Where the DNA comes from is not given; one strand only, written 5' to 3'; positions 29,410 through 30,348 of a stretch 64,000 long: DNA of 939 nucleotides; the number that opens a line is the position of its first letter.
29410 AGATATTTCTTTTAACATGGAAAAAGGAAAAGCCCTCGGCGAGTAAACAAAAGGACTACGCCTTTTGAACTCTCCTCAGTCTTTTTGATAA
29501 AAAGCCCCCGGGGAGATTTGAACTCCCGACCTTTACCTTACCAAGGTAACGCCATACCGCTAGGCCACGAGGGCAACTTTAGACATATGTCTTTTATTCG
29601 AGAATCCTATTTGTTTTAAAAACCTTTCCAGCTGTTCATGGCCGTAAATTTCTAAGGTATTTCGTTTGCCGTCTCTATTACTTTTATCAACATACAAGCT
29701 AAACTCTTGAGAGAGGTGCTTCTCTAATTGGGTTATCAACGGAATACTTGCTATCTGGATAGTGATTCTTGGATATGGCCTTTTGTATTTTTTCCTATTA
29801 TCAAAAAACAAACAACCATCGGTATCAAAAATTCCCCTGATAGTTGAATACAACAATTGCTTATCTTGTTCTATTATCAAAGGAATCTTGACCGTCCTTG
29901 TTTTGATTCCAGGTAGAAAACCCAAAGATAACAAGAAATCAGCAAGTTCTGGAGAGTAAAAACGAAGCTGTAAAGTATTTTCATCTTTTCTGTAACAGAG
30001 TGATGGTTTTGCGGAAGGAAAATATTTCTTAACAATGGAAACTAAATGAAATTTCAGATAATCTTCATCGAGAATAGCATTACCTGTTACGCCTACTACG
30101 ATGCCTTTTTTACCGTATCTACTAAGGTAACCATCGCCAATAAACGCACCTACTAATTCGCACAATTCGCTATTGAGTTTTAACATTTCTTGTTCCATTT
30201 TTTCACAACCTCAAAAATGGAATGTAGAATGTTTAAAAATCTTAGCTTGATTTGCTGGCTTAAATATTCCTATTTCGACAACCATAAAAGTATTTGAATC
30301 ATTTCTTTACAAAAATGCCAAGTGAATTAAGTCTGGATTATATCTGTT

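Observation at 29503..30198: Free-standing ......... homing endonuclease whose 3' end overlaps tRNA-Thr, between two tRNA genes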

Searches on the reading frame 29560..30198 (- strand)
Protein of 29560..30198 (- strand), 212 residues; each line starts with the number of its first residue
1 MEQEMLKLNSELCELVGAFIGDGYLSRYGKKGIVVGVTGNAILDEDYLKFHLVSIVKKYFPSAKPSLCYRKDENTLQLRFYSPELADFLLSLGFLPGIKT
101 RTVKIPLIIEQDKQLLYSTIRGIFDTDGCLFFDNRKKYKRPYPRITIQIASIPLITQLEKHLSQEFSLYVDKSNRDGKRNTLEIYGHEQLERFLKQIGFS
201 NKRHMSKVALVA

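Call 4: search_protein_families(library=pfam, proteins=[window:29560-30198:-], max_evalue=0.1)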
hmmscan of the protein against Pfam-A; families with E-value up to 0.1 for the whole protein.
window:29560-30198:- (212 aa): 3 families
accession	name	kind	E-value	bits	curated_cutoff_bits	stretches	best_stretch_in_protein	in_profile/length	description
PF14528.11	LAGLIDADG_3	-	1.2e-07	32.3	22.5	1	120-198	7-82/82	LAGLIDADG-like domain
PF20594.3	DUF6794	-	0.053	13.9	27.1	0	177-210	43-76/83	Domain of unknown function (DUF6794)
PF20393.3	Pro_CA_2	-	0.079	13.6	30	0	160-211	22-74/125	Putative carbonic anhydrase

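Call 6: search_solved_structures(query=window:29560-30198:-, max_evalue=1, show_alignments=2)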
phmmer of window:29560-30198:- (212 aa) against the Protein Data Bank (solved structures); distinct sequences matched with E-value up to 1: 2.
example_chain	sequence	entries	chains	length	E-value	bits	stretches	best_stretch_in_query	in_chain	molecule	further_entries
1p8k_Z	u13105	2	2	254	0.21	14.7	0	37-195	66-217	Intron-encoded endonuclease I-AniI | LAGLIDADG endonuclease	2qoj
4dve_A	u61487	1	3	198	0.28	14.3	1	78-111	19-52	Biotin transporter BioY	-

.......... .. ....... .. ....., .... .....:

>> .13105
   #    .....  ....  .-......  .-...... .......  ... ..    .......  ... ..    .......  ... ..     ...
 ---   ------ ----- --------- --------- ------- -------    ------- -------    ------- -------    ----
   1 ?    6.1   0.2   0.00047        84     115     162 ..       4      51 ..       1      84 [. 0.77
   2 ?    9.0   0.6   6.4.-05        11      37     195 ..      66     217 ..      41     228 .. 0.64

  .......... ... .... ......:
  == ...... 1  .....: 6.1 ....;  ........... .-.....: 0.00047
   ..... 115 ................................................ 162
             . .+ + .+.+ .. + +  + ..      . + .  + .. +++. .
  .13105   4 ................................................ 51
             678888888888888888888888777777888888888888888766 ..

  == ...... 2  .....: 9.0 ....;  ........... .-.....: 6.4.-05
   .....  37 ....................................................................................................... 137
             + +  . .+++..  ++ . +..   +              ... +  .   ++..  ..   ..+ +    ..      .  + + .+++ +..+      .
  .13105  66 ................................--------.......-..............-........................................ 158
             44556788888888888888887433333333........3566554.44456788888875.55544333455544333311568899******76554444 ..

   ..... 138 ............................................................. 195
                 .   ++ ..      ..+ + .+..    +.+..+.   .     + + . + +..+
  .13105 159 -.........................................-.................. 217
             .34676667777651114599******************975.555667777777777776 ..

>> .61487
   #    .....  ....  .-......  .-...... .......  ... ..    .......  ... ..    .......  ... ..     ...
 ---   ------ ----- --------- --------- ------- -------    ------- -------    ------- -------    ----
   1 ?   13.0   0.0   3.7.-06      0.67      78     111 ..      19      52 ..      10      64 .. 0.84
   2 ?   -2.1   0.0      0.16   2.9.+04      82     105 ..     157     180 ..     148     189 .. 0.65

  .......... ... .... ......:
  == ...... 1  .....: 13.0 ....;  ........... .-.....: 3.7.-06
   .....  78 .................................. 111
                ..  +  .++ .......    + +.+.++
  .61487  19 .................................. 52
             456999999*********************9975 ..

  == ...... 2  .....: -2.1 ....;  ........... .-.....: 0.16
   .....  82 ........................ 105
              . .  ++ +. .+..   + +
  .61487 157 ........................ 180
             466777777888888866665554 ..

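Call 11: find_homologous_proteins(query=window:29560-30198:-)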
Query window:29560-30198:- (212 aa): 132 proteins with E <= 0.001 among 207 candidates; the best 120 are listed.
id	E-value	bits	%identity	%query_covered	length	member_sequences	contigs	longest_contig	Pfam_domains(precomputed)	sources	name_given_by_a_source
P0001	3.5e-133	460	100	98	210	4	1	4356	PF14528.12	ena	-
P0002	3.1e-121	421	89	100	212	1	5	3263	PF14528.12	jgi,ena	-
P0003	4.2e-120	417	90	98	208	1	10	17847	PF14528.12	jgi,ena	-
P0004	5.2e-120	417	88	100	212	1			PF14528.12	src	-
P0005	7.0e-120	416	88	98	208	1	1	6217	PF14528.12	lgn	-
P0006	3.3e-119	414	87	100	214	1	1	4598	PF14528.12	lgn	-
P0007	3.8e-119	414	89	98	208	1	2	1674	PF14528.12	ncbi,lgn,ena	-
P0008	5.3e-117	407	88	96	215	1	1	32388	PF14528.12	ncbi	-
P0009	6.2e-112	390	85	96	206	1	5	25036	PF14528.12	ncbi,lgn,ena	ncbi:MAG: LAGLIDADG family homing endonuclease [Nanoarchaeota archaeon]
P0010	1.8e-108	379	79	98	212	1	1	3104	-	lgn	-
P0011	3.2e-106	372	78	98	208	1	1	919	PF14528.12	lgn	-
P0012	4.3e-106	371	78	98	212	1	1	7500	PF14528.12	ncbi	-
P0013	1.5e-102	360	86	91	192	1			PF14528.12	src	-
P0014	1.8e-88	314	68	98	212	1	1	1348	PF14528.12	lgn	-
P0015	3.9e-87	309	69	96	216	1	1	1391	PF00961.25,PF14528.12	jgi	-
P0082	2.4e-48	183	46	98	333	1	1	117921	PF14528.12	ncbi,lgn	-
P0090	2.7e-44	169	44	97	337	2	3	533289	PF14528.12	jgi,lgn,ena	-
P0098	2.8e-42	163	45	95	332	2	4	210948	PF14528.12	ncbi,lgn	-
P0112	1.8e-37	147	44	97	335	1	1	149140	PF14528.12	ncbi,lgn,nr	ncbi:MAG: LAGLIDADG family homing endonuclease [Candidatus Diapherotrites archaeon]|nr:LAGLIDADG fam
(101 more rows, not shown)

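Call 15: find_related_loci(query=A1, collection=genome_contigs, flank=6000)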
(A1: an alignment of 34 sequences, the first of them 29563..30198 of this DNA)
Query A1 (212 aa) in genome_contigs; peptide patterns used: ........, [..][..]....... (x = any residue, [..] = any of these).
411 stretches matched a pattern; 338 encode a relative of the query (tblastn E <= 1e-3); the best 80 are kept; 80 distinct loci.
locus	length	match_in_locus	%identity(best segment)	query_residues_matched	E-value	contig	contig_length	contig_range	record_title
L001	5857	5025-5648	84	1-208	4e-118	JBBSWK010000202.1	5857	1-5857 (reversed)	MAG: Nanoarchaeota archaeon isolate H51-bin025_1 H51_bin025_1_000000000206, whole genome shotgun sequence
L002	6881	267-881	88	4-208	5e-123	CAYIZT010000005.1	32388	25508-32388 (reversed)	MAG TPA_asm: uncultured Methanosarcinales archaeon isolate ERP119705_co9_54 genome assembly, contig: NODE_1252_length_32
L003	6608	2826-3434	60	6-209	1e-80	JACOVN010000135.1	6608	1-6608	MAG: Candidatus Woesearchaeota archaeon isolate NC_groundwater_101_Ag_S-0.1um_45_28 S_p1_S3_170907_scaffold_1505608, who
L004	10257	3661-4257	58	6-208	9e-77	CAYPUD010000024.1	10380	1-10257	MAG TPA_asm: uncultured Methanosarcinales archaeon isolate binchicken_co256_398 genome assembly, contig: NODE_17235_leng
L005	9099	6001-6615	56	6-210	1e-76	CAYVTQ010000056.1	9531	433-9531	MAG TPA_asm: uncultured Methanosarcinales archaeon isolate binchicken_co227_1181 genome assembly, contig: NODE_14117_len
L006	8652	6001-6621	54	4-209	7e-76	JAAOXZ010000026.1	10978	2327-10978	Candidatus Woesearchaeota archaeon isolate DPANNHV_H2.bin.83 k83_767132, whole genome shotgun sequence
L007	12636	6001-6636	58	4-212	2e-74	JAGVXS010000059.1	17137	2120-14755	Candidatus Woesearchaeota archaeon isolate RIFCSPHIGHO2_02_FULL_40_54 rifcsphigho2_02_scaffold_11728, whole genome shotg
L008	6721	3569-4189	56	7-211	6e-74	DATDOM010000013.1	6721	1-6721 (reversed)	MAG TPA_asm: Candidatus Nanoarchaeia archaeon isolate SMAG_U7894 k141_1590355, whole genome shotgun sequence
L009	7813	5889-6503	56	4-208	8e-72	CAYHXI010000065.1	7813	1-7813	MAG TPA_asm: uncultured Methanosarcinales archaeon isolate ERP119705_co15_591 genome assembly, contig: NODE_11564_length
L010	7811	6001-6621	54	2-207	4e-70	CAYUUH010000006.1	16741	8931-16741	MAG TPA_asm: uncultured Methanosarcinales archaeon isolate SRP319275_co4_86 genome assembly, contig: NODE_1965_length_16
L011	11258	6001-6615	53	5-207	1e-67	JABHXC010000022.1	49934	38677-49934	MAG: Candidatus Woesearchaeota archaeon isolate SI047_bin27 k141_401491, whole genome shotgun sequence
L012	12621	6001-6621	53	6-210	3e-62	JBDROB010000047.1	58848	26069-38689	MAG: Candidatus Woesearchaeota archaeon isolate MEGAHIT-group-1.927 k141_4742894, whole genome shotgun sequence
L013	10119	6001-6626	63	6-212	6e-61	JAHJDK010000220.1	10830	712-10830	MAG: Nanoarchaeota archaeon isolate Modern_marine.mb.57 Modern_marine.mb.57_k141_2269194, whole genome shotgun sequence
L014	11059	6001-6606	49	11-208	3e-59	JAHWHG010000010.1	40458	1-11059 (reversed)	MAG: Candidatus Woesearchaeota archaeon isolate FT2_348 k127_40215955, whole genome shotgun sequence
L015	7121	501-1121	46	6-212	1e-56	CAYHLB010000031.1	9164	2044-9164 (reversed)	MAG TPA_asm: Candidatus Woesearchaeota archaeon isolate ERP119705_co13_510 genome assembly, contig: NODE_9467_length_916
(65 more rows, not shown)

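Call 23: find_encoding_contigs(protein=P0003, flank=4000, max_places=4)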
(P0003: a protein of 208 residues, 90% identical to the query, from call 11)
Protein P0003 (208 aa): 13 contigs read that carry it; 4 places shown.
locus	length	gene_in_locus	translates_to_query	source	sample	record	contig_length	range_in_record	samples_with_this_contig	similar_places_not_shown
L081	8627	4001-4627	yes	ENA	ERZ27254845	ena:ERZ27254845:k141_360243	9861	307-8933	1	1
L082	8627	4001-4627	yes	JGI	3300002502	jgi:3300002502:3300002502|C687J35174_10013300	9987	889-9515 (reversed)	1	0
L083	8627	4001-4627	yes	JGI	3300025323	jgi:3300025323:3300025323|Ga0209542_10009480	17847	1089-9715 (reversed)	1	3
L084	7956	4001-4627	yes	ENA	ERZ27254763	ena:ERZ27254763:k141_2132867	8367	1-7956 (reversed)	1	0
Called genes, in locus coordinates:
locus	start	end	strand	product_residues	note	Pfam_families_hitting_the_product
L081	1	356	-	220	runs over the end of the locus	?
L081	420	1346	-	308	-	PF03372:Exo_endo_phos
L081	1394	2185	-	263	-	PF00800:PDT, PF01842:ACT (weak)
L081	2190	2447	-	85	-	PF01817:CM_2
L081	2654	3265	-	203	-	-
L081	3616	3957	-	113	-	-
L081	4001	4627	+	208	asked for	PF14528:LAGLIDADG_3 (faint)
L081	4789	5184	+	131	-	PF08719:NADAR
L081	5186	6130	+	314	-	PF09376:NurA (faint)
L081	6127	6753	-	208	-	PF03412:Peptidase_C39, PF09778:Guanylate_cyc_2 (faint), PF11814:DUF3335 (faint), PF13529:Peptidase_C39_2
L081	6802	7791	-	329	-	PF13091:PLDc_2, PF07894:SACK1 (weak), PF00614:PLDc (faint), PF13091:PLDc_2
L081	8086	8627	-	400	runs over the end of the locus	PF00999:Na_H_Exchanger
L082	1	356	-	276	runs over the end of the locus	?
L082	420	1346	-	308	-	PF03372:Exo_endo_phos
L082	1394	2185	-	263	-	PF00800:PDT, PF01842:ACT (weak)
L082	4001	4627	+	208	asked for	PF14528:LAGLIDADG_3 (faint)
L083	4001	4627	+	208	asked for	PF14528:LAGLIDADG_3 (faint)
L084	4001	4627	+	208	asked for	PF14528:LAGLIDADG_3 (faint)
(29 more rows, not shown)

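Call 24: find_encoding_contigs(protein=P0009, flank=4000, max_places=3)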
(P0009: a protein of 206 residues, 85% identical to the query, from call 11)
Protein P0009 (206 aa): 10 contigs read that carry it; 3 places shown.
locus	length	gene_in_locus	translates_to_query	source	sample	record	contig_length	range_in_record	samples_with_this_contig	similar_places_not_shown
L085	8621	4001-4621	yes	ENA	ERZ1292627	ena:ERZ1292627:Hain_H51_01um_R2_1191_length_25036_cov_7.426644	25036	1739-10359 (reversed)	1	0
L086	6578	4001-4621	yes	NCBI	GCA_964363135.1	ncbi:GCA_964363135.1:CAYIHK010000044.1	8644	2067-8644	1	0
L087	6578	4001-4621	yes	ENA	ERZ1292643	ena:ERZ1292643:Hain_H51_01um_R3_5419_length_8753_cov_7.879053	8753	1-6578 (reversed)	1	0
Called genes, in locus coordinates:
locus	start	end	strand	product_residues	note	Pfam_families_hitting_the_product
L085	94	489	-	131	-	PF01092:Ribosomal_S6e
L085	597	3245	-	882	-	PF00690:Cation_ATPase_N, PF00122:E1-E2_ATPase, PF00702:Hydrolase, PF13246:Cation_ATPase, PF12710:HAD (weak), PF08282:Hydrolase_3 (faint), PF00689:Cation_ATPase_C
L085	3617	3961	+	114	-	PF01336:tRNA_anti-codon (weak)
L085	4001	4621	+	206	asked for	PF14528:LAGLIDADG_3 (faint)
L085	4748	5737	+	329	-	PF09376:NurA (faint)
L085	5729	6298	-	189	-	PF03412:Peptidase_C39, PF13529:Peptidase_C39_2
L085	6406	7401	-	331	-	PF13091:PLDc_2, PF07894:SACK1 (faint), PF13091:PLDc_2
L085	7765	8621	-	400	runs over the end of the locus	PF00999:Na_H_Exchanger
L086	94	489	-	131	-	PF01092:Ribosomal_S6e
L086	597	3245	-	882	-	PF00690:Cation_ATPase_N, PF00122:E1-E2_ATPase, PF00702:Hydrolase, PF13246:Cation_ATPase, PF12710:HAD (weak), PF08282:Hydrolase_3 (faint), PF00689:Cation_ATPase_C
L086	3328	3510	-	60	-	-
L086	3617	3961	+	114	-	PF01336:tRNA_anti-codon (weak)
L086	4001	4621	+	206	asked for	PF14528:LAGLIDADG_3 (faint)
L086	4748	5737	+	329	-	PF09376:NurA (faint)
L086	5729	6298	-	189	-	PF03412:Peptidase_C39, PF13529:Peptidase_C39_2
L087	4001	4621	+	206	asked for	PF14528:LAGLIDADG_3 (faint)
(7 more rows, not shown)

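Call 31: predict_structure(alignment_id=A1)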
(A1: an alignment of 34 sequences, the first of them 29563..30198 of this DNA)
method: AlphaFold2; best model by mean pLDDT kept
length: 212 residues; sequences in the alignment: 34
mean_pLDDT: 93.2   pTM: 0.91
mean pLDDT of the five models: 93.2, 93.0, 92.5, 92.4, 92.0
residues with pLDDT >= 90: 183; 70-90: 17; 50-70: 10; < 50: 2
segments of 3 or more residues with pLDDT < 50: none
pLDDT, mean of each block of 10 residues (from residue 1): 74 99 91 93 97 98 97 96 96 94 96 98 97 94 95 97 98 73 96 97 86 67
secondary structure, 60 per line:
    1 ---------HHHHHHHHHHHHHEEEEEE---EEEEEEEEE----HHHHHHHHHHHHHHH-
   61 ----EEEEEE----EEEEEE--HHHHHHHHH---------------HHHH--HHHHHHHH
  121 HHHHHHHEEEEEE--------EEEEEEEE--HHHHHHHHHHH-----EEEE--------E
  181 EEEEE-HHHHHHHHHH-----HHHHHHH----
elements in order: H10-22 E23-28 E32-40 H45-59 E65-70 E75-80 H83-91 H107-110 H113-127 E128-133 E142-149 H152-162 E168-171 E180-185 H187-196 H202-208

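Call 34: fold_search(model_id=the predicted structure, library=pdb)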
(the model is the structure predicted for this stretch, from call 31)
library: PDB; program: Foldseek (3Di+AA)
matches with E <= 10: 1150; with E <= 0.001: 97
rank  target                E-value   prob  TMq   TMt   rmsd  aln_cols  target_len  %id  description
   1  2dch                  5.8e-11  1.00  0.71  0.74   3.3       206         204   18  Crystal structure of archaeal intron-encoded homing endonuclease I-Tsp061I (released 2006-07-06)
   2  2ab5_A                2.6e-09  1.00  0.61  0.51   5.8       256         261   12  bI3 LAGLIDADG Maturase (released 2005-08-30)
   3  1p8k_Z                4.1e-09  1.00  0.61  0.53   5.5       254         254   20  The structure and DNA recognition of a bifunctional homing endonuclease and group I intron splicing factor (released 2004-01-20)
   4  1mow_A                7.0e-09  1.00  0.65  0.57   5.3       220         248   15  E-DreI (released 2002-11-29)
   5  7qsu                  1.3e-08  1.00  0.69  0.41   3.0       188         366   22  Crystal structure of homing endonuclease-associated TliVMA intein (C1A, d333-339) (released 2022-03-30)
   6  7qss                  3.4e-08  1.00  0.68  0.35   4.7       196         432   22  Crystal structure of homing endonuclease-associated TliVMA intein (C1A) (released 2022-03-30)
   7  1dq3                  5.2e-08  1.00  0.67  0.34   6.3       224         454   22  CRYSTAL STRUCTURE OF AN ARCHAEAL INTEIN-ENCODED HOMING ENDONUCLEASE PI-PFUI (released 2000-07-05)
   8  5a0w_D                6.5e-08  1.00  0.61  0.67   4.2       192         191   15  THE CRYSTAL STRUCTURE OF I-DMOI E117A IN COMPLEX WITH ITS TARGET DNA AND IN THE PRESENCE OF 2MM MN (released 2016-05-11)
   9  1mow_G                6.9e-08  1.00  0.66  0.60   3.9       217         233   14  E-DreI (released 2002-11-29)
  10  2vs8_K                7.4e-08  1.00  0.62  0.73   4.1       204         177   16  The crystal structure of I-DmoI in complex with DNA and Mn (released 2008-11-11)
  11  2vs7_A                7.4e-08  1.00  0.62  0.72   4.1       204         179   17  The crystal structure of I-DmoI in complex with DNA and Ca (released 2008-11-11)
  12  4d6o_G                8.3e-08  1.00  0.63  0.75   4.1       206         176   16  THE CRYSTAL STRUCTURE OF I-DMOI IN COMPLEX WITH ITS TARGET DNA AT 1H INCUBATION IN 5MM MG (STATE 2) (released 2014-12-17)
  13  3fd2_A                1.1e-07  1.00  0.61  0.40   8.5       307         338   12  Crystal structure of mMsoI/DNA complex with calcium (released 2009-06-30)
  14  2vs7_D                1.2e-07  1.00  0.61  0.67   4.2       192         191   15  The crystal structure of I-DmoI in complex with DNA and Ca (released 2008-11-11)
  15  8dy9_I                1.2e-07  1.00  0.64  0.47   5.9       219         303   11  Streptomyces venezuelae RNAP unconstrained open promoter complex with WhiA and WhiB transcription factors (released 2023-03-01)
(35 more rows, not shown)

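Call 49: search_protein_families(library=pfam, proteins=[P0082, P0090, P0098, P0112], max_evalue=1)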
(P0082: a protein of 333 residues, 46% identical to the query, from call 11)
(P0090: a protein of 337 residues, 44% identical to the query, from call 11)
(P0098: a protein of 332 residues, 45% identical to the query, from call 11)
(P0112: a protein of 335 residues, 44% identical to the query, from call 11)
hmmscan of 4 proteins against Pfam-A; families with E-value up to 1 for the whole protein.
P0082 (333 aa): 2 families
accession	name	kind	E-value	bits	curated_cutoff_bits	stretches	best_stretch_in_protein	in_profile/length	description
PF14528.11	LAGLIDADG_3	-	2.3e-07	31.4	22.5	1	242-319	7-82/82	LAGLIDADG-like domain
PF24415.1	Ig_Irg-7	-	0.087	13.3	27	0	101-174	37-103/110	Irg-7-like, Ig-like domain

P0090 (337 aa): 2 families
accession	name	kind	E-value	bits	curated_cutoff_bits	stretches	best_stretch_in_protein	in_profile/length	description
PF14528.11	LAGLIDADG_3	-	1e-07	32.6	22.5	1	243-321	6-82/82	LAGLIDADG-like domain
PF03161.18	LAGLIDADG_2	-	0.0019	18.6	25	1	135-227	4-94/168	LAGLIDADG DNA endonuclease family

P0098 (332 aa): 2 families
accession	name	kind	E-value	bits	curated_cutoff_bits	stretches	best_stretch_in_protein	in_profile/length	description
PF14528.11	LAGLIDADG_3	-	1e-11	45.4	22.5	1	235-315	4-82/82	LAGLIDADG-like domain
PF10386.15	DUF2441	-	0.059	13.8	25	1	6-85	65-139/141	Protein of unknown function (DUF2441)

P0112 (335 aa): 1 family
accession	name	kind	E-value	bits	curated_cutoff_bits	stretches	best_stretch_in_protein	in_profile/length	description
PF14528.11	LAGLIDADG_3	-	9e-09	35.9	22.5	1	236-318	2-82/82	LAGLIDADG-like domain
